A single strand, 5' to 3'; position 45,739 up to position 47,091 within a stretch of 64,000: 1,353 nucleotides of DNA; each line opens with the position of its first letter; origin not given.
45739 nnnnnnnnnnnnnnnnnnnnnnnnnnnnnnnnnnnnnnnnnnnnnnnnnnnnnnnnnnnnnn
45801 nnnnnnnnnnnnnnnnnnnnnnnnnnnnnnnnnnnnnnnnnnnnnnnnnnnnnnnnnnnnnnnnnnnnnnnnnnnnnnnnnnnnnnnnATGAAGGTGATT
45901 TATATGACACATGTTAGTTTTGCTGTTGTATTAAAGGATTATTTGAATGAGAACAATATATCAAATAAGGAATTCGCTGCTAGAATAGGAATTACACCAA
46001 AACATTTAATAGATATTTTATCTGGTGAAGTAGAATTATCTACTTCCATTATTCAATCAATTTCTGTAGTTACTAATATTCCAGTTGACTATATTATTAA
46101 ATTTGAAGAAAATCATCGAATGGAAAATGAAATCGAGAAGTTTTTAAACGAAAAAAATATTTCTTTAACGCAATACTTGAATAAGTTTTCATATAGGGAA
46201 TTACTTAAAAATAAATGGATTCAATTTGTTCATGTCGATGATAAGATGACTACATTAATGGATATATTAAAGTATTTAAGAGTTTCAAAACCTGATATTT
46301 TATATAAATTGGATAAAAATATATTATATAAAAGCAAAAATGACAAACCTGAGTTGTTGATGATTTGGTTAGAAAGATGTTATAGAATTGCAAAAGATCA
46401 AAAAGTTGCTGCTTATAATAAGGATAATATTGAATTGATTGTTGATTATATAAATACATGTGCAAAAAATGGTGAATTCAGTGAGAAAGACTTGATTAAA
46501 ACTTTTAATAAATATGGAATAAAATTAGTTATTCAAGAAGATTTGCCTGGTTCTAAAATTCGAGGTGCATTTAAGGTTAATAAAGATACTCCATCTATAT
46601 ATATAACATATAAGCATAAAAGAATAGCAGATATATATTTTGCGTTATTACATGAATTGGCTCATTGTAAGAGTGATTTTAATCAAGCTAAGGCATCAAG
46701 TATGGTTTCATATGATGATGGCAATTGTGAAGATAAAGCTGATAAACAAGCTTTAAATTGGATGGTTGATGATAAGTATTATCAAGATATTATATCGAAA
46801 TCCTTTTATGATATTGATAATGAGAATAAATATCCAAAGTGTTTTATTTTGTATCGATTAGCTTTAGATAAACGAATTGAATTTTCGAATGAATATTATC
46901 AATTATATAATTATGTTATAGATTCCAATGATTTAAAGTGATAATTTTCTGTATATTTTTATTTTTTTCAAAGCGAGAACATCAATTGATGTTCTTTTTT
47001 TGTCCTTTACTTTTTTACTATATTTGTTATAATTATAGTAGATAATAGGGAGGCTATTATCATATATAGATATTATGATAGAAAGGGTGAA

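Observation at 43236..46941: Small accessory islet: Rx4H (HEPN-like) protein, duplicated-domain secreted protein, HigB-like toxin + HTH-ImmA/IrrE regulator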

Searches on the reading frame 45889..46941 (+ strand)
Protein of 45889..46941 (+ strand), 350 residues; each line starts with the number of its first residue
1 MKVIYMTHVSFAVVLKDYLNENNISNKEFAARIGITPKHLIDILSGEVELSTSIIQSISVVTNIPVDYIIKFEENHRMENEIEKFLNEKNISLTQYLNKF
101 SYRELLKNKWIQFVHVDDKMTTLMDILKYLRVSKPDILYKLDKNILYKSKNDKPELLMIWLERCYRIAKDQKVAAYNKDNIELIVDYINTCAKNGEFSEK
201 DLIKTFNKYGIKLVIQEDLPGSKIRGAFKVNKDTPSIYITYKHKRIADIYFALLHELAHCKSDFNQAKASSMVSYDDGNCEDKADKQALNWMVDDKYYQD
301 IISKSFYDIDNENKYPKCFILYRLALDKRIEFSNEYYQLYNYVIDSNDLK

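Call 3: search_protein_families(library=pfam, proteins=[window:45889-46941:+], max_evalue=1)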
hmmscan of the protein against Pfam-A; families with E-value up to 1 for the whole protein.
window:45889-46941:+ (350 aa): 6 families
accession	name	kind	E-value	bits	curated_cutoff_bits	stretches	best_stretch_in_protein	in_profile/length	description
PF01381.28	HTH_3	-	2.8e-09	37.3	23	1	15-69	1-55/55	Helix-turn-helix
PF13443.12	HTH_26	-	1.4e-05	25.7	22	1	15-73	2-61/63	Cro/C1-type HTH DNA-binding domain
PF04760.21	IF2_N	-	0.0017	18.5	25.3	1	27-57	7-37/53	Translation initiation factor IF-2, N-terminal region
PF06114.19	Peptidase_M78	-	0.086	13.1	22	1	214-311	8-105/123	IrrE N-terminal-like domain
PF10978.13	DUF2785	-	0.11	12.6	25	0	49-101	90-141/174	Protein of unknown function (DUF2785)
PF12844.13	HTH_19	-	0.14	12.5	30.2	1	15-59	4-48/64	Helix-turn-helix domain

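Call 4: search_protein_families(library=padloc, proteins=[window:45889-46941:+], max_evalue=1)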
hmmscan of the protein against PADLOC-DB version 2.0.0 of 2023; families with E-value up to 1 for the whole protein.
window:45889-46941:+ (350 aa): 10 families
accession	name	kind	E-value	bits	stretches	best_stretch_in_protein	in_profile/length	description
PDLC03982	PD-Lambda-2_B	-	2.7e-23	80.9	1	19-302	68-345/402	-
PDLC02926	HTH_VI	-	7.7e-10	36.9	1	15-94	6-88/92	-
PDLC03947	RmrA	-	7.8e-10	36.1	2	168-306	128-266/383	-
PDLC04775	PDC-M69A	-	1e-06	27.2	1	15-89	12-85/113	-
PDLC03954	RmrA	-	1.7e-05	21.9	1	167-260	127-219/380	-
PDLC03948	RmrA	-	0.00013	19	1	175-260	133-218/397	-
PDLC02355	Lit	-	0.001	16.4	1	250-304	150-199/290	Lit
PDLC03946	RmrA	-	0.013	12.2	1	22-86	14-77/357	-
PDLC04758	PDC-M64B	-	0.017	13.6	1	15-65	35-85/123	-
PDLC04760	PDC-M64C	-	0.04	12.3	0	60-130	9-78/93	-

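Call 5: search_protein_families(library=ncbifam, proteins=[window:45889-46941:+], max_evalue=1)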
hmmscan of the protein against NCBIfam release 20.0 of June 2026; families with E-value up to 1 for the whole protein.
window:45889-46941:+ (350 aa): 5 families
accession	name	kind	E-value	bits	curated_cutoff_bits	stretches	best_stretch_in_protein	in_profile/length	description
TIGR02607.1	antidote_HigA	equivalog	0.0023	17.7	47.7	1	13-53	10-50/81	HigA family addiction module antitoxin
NF010465.0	PRK13890.1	equivalog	0.0024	18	96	1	9-73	5-68/121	conjugal transfer protein TrbA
NF006015.0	PRK08154.1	subfamily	0.028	13.6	204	1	21-90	41-111/314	anaerobic benzoate catabolism transcriptional regulator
TIGR04111.1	BcepMu_gp16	hypoth_equivalog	0.033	14.1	34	1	16-47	6-37/55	phage-associated protein, BcepMu gp16 family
NF041951.1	phage_RstR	subfamily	0.087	13.1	80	1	10-84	2-76/108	RstR family transcriptional repressor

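Call 11: search_solved_structures(query=window:45889-46941:+, max_evalue=1, show_alignments=2)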
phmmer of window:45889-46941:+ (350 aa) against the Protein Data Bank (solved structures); distinct sequences matched with E-value up to 1: 11.
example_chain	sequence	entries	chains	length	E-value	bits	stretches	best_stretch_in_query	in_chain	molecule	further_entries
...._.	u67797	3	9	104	0.02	17.5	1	16-86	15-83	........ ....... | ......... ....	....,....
6chv_A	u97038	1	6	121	0.031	16.9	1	16-86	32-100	Antitoxin HigA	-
4mct_A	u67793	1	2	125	0.032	16.8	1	16-86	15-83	Antidote protein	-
6cf1_A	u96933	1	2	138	0.044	16.4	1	16-85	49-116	Antitoxin HigA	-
8co2_A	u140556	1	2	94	0.12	14.9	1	12-55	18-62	Putative antirepressor protein Cro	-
9sf2_A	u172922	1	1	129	0.16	14.5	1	13-134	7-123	Transcriptional regulator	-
2icp_A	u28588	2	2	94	0.41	13.2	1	13-63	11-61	antitoxin higa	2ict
8c7k_A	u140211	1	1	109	0.41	13.2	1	14-55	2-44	Phage antirepressor protein Cro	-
2a6c_A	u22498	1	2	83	0.41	13.2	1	11-67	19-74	Helix-turn-helix motif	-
1bud_A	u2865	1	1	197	0.47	13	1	177-276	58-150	PROTEIN (ACUTOLYSIN A)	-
1bsw_A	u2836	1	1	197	0.54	12.8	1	177-261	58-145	PROTEIN (ACUTOLYSIN A)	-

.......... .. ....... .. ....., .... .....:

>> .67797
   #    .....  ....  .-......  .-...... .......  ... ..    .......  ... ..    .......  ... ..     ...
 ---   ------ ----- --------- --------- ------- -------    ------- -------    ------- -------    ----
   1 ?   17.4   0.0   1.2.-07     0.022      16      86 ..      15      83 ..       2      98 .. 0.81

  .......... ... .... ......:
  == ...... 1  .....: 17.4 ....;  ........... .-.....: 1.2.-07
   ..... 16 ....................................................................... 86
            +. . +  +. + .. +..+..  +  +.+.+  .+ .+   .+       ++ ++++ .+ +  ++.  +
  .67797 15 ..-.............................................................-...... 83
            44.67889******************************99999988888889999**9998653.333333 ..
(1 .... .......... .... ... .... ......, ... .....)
